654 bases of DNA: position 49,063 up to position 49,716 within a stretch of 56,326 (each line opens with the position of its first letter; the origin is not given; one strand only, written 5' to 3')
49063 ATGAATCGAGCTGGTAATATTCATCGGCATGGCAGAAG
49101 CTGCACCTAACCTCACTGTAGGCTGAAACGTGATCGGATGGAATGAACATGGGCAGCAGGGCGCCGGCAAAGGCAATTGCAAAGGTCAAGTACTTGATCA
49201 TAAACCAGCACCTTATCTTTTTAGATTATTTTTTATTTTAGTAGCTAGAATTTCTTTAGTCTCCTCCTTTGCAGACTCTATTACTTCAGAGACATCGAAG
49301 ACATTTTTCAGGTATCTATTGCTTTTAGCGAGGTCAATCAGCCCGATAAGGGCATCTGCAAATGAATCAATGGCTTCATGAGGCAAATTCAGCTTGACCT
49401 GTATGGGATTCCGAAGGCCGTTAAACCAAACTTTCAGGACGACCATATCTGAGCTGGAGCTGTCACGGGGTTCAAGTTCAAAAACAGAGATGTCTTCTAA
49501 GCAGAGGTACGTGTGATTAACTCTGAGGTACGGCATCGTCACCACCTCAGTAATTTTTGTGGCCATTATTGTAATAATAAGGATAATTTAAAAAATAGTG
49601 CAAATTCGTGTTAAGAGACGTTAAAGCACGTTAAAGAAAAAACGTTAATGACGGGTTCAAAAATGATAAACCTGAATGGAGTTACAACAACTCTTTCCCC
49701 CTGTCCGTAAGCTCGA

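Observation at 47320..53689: Candidate undescribed KaiC-centred redox signalling module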

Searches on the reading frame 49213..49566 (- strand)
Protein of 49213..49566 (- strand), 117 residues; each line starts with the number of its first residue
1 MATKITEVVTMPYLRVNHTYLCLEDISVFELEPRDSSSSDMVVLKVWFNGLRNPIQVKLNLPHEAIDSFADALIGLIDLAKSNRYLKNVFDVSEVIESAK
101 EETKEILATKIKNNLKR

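Call 3: search_protein_families(library=pfam, proteins=[window:49213-49566:-], max_evalue=0.01)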
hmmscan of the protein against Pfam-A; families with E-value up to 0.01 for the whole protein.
window:49213-49566:- (117 aa): 0 families

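Call 4: search_protein_families(library=ncbifam, proteins=[window:49213-49566:-], max_evalue=0.01)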
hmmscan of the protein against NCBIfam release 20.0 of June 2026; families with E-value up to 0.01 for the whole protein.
window:49213-49566:- (117 aa): 0 families

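Call 16: find_homologous_proteins(query=window:49213-49566:-, max_evalue=0.01)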
Query window:49213-49566:- (117 aa): 1 proteins with E <= 0.01 among 3 candidates.
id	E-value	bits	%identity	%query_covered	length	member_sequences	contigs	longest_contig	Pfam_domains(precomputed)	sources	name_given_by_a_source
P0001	1.9e-68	245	100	100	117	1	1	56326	-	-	-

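Call 29: search_protein_representatives(protein=window:49213-49566:-)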
Query: 117 residues. Proteins with E-value up to 0.001 (for the whole library): 6; up to 1e-10: 2; up to 1e-30: 1. The best 6 are listed.
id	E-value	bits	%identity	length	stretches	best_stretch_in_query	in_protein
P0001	5.9e-69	245.3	100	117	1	1-117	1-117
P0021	5.0e-24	100.9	49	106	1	11-108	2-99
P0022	1.2e-09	54.6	37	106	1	11-105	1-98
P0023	2.8e-09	53.4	36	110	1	10-108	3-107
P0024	8.4e-05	39.1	34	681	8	45-77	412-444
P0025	4.0e-04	36.9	28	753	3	32-81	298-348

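Call 32: find_related_loci(query=A1, collection=metagenome_contigs, flank=10000)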
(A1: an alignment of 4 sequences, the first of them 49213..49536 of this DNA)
Query A1 (107 aa) in metagenome_contigs; peptide patterns used: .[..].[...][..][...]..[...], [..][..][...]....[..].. (x = any residue, [..] = any of these).
474 stretches matched a pattern; 3 encode a relative of the query (tblastn E <= 1e-3); 3 distinct loci.
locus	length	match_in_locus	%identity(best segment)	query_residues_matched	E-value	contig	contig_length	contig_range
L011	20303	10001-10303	49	1-101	9e-30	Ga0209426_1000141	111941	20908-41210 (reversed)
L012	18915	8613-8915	49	1-101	9e-30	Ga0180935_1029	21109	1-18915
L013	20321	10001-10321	33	1-101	3e-17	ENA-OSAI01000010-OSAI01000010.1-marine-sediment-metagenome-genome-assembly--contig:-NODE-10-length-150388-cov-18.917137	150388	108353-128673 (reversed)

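Call 33: find_related_loci(query=A1, collection=genome_contigs, flank=10000)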
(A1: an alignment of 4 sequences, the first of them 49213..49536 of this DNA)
Query A1 (107 aa) in genome_contigs; peptide patterns used: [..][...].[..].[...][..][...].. (x = any residue, [..] = any of these).
35 stretches matched a pattern; 1 encode a relative of the query (tblastn E <= 1e-3); 1 distinct loci.
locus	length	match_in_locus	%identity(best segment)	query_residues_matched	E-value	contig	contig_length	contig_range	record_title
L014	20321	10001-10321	33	1-101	1e-17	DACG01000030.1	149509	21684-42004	MAG TPA_asm: Geoglobus sp. UBA235 UBA235_contig_103, whole genome shotgun sequence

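Call 59: predict_structure(alignment_id=A1)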
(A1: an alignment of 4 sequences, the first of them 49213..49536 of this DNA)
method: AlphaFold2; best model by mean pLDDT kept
length: 107 residues; sequences in the alignment: 4
mean_pLDDT: 86.7   pTM: 0.77
mean pLDDT of the five models: 86.7, 84.7, 83.4, 82.1, 80.8
residues with pLDDT >= 90: 58; 70-90: 38; 50-70: 10; < 50: 1
segments of 3 or more residues with pLDDT < 50: none
pLDDT, mean of each block of 10 residues (from residue 1): 90 94 74 92 92 91 93 86 91 82 60
secondary structure, 60 per line:
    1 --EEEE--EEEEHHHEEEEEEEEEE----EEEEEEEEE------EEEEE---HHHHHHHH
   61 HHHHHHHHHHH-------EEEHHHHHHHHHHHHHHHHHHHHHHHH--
elements in order: E3-6 E9-12 E16-25 E30-38 E45-49 H53-71 E79-81 H82-105

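Call 61: fold_search(model_id=the predicted structure, library=pdb)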
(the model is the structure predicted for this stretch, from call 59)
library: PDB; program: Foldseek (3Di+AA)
matches with E <= 10: 811; with E <= 0.001: 0
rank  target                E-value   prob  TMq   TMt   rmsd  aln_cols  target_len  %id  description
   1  3dcx_C                2.6e-02  0.99  0.37  0.35   5.6        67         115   18  Crystal structure of a duf1696 family protein with a pleckstrin-homology domain (shew_0819) from shewanella loihica pv (released 2008-07-29)
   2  3hsa_C                8.6e-02  0.99  0.34  0.32   3.9        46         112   22  Crystal structure of pleckstrin homology domain (YP_926556.1) from SHEWANELLA AMAZONENSIS SB2B at 1.99 A resolution (released 2009-06-23)
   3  2ys3_MODEL_1_A        8.6e-02  0.47  0.30  0.26   6.7        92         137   20  Solution structure of the PH domain of Kindlin-3 from human (released 2007-10-09)
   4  4ny0_A                1.0e-01  0.96  0.45  0.17   6.4        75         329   15  Crystal structure of FERM domain of human focal adhesion kinase (released 2014-03-12)
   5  2al6_A                1.2e-01  0.91  0.42  0.15   7.1        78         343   10  FERM domain of Focal Adhesion Kinase (released 2005-10-18)
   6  3hsa_B                1.4e-01  0.98  0.31  0.27   2.9        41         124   22  Crystal structure of pleckstrin homology domain (YP_926556.1) from SHEWANELLA AMAZONENSIS SB2B at 1.99 A resolution (released 2009-06-23)
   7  6b3y_A                1.6e-01  0.63  0.37  0.21   7.0        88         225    9  Crystal structure of the PH-like domain from DENND3 (released 2018-01-24)
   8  3hsa_A                1.7e-01  0.97  0.42  0.37   3.1        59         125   15  Crystal structure of pleckstrin homology domain (YP_926556.1) from SHEWANELLA AMAZONENSIS SB2B at 1.99 A resolution (released 2009-06-23)
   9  4hei_A                2.2e-01  0.63  0.32  0.36   5.0        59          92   17  2A X-RAY STRUCTURE OF HPF from VIBRIO CHOLERAE (released 2012-10-24)
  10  3m8q_B                2.2e-01  0.23  0.28  0.11  10.0       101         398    8  HIV-1 RT with AMINOPYRIMIDINE NNRTI (released 2010-05-19)
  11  6ty4_A                2.5e-01  0.82  0.44  0.10   6.3        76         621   14  FAK structure with AMP-PNP from single particle analysis of 2D crystals (released 2020-08-19)
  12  3q9d_A                2.5e-01  0.28  0.29  0.20  10.3        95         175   13  Crystal Structure of Cpn0803 from C. pneumoniae. (released 2012-01-11)
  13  6cb0_A                2.6e-01  0.85  0.44  0.15   6.7        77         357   10  Crystal Structure of the FAK FERM domain (released 2019-02-06)
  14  1ygu_A                3.2e-01  0.23  0.26  0.06  11.5        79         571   22  Crystal structure of the tandem phosphatase domains of RPTP CD45 with a pTyr peptide (released 2005-02-22)
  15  7ujl_A                3.4e-01  0.84  0.26  0.18   2.1        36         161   14  Bacteriophage Lambda Red-Beta N-terminal domain helical assembly in complex with dsDNA (released 2022-10-05)
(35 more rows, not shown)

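Call 63: search_protein_families(library=phrogs, proteins=[window:49213-49536:-, P0021, P0022, P0023], max_evalue=0.01)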
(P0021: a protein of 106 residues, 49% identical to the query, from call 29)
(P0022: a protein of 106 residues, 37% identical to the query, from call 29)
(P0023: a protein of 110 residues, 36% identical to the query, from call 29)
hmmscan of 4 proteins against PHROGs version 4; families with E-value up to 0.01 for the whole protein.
window:49213-49536:- (107 aa): 1 family
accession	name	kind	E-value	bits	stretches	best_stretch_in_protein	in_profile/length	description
phrog_28257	-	unknown function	0.0091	17.4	0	72-94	11-33/64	-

P0021 (106 aa): 0 families

P0022 (106 aa): 0 families

P0023 (110 aa): 0 families

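Call 64: search_protein_families(library=padloc, proteins=[window:49213-49536:-], max_evalue=0.01)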
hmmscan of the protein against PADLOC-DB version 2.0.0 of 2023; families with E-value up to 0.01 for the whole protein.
window:49213-49536:- (107 aa): 0 families

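Call 65: fold_search(model_id=the predicted structure, library=viral)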
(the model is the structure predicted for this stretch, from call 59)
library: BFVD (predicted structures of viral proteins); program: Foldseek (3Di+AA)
matches with E <= 10: 1335; with E <= 0.001: 0
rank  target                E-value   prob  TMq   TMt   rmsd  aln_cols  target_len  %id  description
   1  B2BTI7                1.0e-02  0.97  0.35  0.38   9.7        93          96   15  Uncharacterized protein [Lactococcus phage 1706]
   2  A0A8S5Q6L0            1.2e-02  0.99  0.47  0.31  13.1       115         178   10  Uncharacterized protein [Siphoviridae sp. ctf8W5]
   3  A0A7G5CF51            3.2e-02  0.96  0.36  0.31   4.9        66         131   20  Uncharacterized protein [Salmonella phage S144]
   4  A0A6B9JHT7            3.4e-02  0.90  0.39  0.44   5.0        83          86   12  Uncharacterized protein [Vibrio phage vB_VchM_Kuja]
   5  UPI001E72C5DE         3.4e-02  0.82  0.34  0.34   5.9        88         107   14  (no name look-up for this kind of identifier)
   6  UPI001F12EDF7         4.0e-02  0.92  0.35  0.40   3.9        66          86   18  (no name look-up for this kind of identifier)
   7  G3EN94                4.6e-02  0.99  0.46  0.62   2.9        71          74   13  (no name in the UniProt tables at hand)
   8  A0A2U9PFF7            4.6e-02  0.82  0.38  0.20  11.7       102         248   17  Uncharacterized protein [Erwinia phage vB_EamM-Bue1]
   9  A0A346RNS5            5.9e-02  0.96  0.35  0.11   4.0        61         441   11  Lef-3 [Cryptophlebia peltastica nucleopolyhedrovirus]
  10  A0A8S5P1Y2            5.9e-02  0.80  0.40  0.37   6.6       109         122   15  Uncharacterized protein [Myoviridae sp. ctegP15]
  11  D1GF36                6.2e-02  0.82  0.33  0.36  10.9        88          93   12  Uncharacterized protein [Sulfolobus spindle-shaped virus 6]
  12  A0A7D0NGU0            8.0e-02  0.25  0.25  0.17  18.5       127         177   16  Uncharacterized protein [Escherichia phage vB_EcoM_4HA13]
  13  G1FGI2                8.5e-02  0.66  0.28  0.37   5.0        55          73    9  Uncharacterized protein [Mycobacterium phage Thibault]
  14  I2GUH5                8.5e-02  0.47  0.28  0.13  12.1       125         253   14  Putative transcriptional regulator [Acinetobacter phage AP22]
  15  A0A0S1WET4            9.7e-02  0.51  0.26  0.27   5.5        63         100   19  (no name in the UniProt tables at hand)
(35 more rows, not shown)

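Call 104: find_encoding_contigs(protein=P0022, flank=10000, max_places=3)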
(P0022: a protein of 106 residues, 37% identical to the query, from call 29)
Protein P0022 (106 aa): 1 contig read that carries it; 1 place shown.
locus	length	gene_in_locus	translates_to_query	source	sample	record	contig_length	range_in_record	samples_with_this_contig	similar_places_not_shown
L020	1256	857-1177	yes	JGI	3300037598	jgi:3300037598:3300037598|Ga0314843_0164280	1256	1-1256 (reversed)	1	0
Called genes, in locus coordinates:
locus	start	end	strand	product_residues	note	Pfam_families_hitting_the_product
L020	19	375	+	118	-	-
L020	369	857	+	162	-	-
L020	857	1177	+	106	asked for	-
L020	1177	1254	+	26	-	?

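Call 105: find_related_loci(query=A1, collection=viral_contigs, flank=8000)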
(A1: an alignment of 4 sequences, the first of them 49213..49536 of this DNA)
Query A1 (107 aa) in viral_contigs; peptide patterns used: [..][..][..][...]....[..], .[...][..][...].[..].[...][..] (x = any residue, [..] = any of these).
77 stretches matched a pattern, but none encodes a relative of the query by tblastn (E <= 1e-3).
